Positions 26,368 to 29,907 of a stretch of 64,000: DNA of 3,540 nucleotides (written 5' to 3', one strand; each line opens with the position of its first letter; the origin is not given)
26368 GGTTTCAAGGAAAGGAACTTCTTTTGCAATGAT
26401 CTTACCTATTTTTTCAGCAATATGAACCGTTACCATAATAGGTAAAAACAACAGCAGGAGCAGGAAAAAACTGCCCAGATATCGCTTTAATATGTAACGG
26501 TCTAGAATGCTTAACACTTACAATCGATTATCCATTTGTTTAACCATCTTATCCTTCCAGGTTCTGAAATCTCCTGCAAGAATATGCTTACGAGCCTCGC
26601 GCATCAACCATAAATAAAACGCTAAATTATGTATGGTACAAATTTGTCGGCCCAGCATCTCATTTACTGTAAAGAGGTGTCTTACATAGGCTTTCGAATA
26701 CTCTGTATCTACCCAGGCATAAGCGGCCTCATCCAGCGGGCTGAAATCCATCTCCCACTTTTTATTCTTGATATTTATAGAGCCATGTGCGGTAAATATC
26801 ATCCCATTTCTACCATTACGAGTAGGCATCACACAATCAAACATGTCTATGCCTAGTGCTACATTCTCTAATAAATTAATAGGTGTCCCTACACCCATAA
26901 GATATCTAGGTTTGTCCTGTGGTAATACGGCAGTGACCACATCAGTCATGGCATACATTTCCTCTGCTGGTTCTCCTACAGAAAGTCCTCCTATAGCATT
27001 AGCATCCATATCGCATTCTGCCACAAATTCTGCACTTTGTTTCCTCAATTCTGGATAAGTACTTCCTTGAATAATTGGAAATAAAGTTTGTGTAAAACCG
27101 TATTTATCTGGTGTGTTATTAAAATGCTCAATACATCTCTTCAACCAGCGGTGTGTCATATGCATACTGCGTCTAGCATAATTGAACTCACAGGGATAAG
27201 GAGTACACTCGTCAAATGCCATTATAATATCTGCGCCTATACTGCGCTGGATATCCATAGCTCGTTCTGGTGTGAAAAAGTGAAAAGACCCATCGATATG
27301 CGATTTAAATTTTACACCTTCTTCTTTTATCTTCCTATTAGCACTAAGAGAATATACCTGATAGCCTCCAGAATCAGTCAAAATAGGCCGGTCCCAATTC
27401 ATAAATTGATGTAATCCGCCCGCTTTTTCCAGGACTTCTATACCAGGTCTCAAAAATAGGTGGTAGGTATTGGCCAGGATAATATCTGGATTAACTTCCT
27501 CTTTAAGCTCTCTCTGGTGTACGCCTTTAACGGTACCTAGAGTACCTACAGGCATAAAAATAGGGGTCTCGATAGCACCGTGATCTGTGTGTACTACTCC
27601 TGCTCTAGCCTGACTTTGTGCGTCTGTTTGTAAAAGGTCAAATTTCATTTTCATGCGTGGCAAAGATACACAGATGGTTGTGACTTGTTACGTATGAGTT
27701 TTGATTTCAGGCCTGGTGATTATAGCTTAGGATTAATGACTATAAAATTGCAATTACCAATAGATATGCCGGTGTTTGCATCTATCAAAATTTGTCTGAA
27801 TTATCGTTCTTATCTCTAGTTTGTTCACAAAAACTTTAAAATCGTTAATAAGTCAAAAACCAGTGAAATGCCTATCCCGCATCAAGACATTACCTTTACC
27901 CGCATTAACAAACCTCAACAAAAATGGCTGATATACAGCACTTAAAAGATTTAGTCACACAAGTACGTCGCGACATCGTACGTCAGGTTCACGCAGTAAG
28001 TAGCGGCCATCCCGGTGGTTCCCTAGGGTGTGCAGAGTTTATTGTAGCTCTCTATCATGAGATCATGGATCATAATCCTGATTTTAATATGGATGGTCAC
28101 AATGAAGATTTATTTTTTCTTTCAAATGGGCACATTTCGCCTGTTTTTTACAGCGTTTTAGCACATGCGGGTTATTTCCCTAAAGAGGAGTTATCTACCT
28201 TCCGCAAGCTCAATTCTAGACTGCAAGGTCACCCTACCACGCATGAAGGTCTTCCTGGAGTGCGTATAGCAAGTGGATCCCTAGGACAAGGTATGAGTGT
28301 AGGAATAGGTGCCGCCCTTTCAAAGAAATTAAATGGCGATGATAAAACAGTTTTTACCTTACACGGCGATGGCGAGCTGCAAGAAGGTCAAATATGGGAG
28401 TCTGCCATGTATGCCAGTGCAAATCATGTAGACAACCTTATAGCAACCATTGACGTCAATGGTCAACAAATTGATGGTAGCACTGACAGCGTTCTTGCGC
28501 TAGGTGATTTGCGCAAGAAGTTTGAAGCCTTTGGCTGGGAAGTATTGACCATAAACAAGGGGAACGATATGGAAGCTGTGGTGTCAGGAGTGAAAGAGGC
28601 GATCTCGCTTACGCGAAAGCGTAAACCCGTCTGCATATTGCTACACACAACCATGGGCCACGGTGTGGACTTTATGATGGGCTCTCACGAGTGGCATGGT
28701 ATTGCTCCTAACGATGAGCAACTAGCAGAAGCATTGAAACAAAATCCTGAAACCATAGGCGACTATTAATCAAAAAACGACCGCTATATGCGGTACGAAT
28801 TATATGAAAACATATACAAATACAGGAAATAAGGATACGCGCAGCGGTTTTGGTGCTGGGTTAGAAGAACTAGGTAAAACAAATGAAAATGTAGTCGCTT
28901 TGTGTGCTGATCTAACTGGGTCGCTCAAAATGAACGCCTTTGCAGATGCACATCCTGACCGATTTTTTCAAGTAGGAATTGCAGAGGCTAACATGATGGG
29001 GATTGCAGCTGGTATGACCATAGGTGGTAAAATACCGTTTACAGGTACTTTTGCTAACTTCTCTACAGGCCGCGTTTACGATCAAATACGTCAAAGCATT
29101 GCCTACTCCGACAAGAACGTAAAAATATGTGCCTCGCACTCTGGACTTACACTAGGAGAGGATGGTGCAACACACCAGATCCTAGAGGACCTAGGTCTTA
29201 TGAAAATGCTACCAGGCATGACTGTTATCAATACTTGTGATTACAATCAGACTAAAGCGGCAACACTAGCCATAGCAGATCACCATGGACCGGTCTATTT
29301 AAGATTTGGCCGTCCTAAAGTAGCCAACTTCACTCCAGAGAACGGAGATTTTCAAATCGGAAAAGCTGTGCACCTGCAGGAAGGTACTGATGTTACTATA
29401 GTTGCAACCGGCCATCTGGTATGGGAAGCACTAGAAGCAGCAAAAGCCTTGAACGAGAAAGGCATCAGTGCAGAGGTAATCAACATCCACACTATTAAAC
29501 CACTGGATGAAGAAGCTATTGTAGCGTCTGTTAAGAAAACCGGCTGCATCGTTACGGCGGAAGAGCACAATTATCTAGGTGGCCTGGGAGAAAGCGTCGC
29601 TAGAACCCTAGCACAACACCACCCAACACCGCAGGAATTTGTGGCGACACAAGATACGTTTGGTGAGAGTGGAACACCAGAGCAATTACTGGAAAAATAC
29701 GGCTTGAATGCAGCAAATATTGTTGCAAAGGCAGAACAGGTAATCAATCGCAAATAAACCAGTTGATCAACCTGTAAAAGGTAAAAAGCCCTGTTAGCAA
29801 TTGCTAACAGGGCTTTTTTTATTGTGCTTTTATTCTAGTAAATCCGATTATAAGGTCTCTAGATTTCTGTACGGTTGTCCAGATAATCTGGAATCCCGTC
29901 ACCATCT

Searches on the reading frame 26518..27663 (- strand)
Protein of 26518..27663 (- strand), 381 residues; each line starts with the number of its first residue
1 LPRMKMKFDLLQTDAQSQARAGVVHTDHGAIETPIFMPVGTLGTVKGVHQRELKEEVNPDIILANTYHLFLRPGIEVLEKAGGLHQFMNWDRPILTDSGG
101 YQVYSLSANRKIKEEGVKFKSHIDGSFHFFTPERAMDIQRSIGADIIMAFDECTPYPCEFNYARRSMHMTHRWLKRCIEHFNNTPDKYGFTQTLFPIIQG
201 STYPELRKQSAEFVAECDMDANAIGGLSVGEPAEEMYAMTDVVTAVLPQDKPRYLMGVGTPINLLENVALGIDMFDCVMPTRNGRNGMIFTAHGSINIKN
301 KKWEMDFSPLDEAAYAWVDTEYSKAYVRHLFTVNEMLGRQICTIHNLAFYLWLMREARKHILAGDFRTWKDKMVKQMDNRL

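Call 51: search_protein_families(library=pfam, proteins=[window:26518-27663:-], max_evalue=0.001)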
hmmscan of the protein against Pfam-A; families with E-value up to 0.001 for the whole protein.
window:26518-27663:- (381 aa): 1 family
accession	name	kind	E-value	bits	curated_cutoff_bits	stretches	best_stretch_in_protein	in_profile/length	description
PF01702.25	TGT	-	3.4e-157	523.5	26.3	1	18-377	2-355/357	Queuine tRNA-ribosyltransferase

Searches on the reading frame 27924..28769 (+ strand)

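Call 51: search_protein_families(library=pfam, proteins=[window:27924-28769:+], max_evalue=0.001)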
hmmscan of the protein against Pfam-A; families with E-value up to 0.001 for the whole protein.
window:27924-28769:+ (281 aa): 4 families
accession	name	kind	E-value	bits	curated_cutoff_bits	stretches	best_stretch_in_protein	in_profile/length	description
PF00456.26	Transketolase_N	-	1.5e-49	169.2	22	1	9-270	4-271/334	Transketolase, thiamine diphosphate binding domain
PF00676.26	E1_dh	-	5.1e-11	42.5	22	1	112-238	95-220/300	Dehydrogenase E1 component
PF13292.11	DXP_synthase_N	-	6.1e-10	39.3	21.2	1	5-184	16-176/274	1-deoxy-D-xylulose-5-phosphate synthase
PF02775.26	TPP_enzyme_C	-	0.00031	21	21.9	0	117-218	27-135/151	Thiamine pyrophosphate enzyme, C-terminal TPP binding domain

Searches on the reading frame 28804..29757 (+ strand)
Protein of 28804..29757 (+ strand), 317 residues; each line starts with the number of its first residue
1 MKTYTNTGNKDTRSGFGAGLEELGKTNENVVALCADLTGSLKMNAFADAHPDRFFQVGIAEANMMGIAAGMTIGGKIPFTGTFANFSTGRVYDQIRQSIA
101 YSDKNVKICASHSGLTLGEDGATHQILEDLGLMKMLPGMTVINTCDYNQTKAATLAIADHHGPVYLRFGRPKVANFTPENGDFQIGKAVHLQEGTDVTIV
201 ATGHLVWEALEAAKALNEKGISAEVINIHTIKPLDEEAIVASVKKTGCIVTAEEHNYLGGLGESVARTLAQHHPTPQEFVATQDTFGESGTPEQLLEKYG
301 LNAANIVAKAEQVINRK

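Call 51: search_protein_families(library=pfam, proteins=[window:28804-29757:+], max_evalue=0.001)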
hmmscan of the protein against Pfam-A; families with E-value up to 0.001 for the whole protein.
window:28804-29757:+ (317 aa): 4 families
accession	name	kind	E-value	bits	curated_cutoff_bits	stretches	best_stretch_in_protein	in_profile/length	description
PF02779.29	Transket_pyr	-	5.7e-41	140.5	27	1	11-173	4-172/174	Transketolase, pyrimidine binding domain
PF02780.25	Transketolase_C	-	1.9e-36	125.2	25.9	1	186-306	1-124/124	Transketolase, C-terminal domain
PF22613.1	Transketolase_C_1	-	1.4e-08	35.3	27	1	193-301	10-112/113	Transketolase-like TK C-terminal domain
PF17147.9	PFOR_II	-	4e-05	24.3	27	1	196-282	2-91/102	Pyruvate:ferredoxin oxidoreductase core domain II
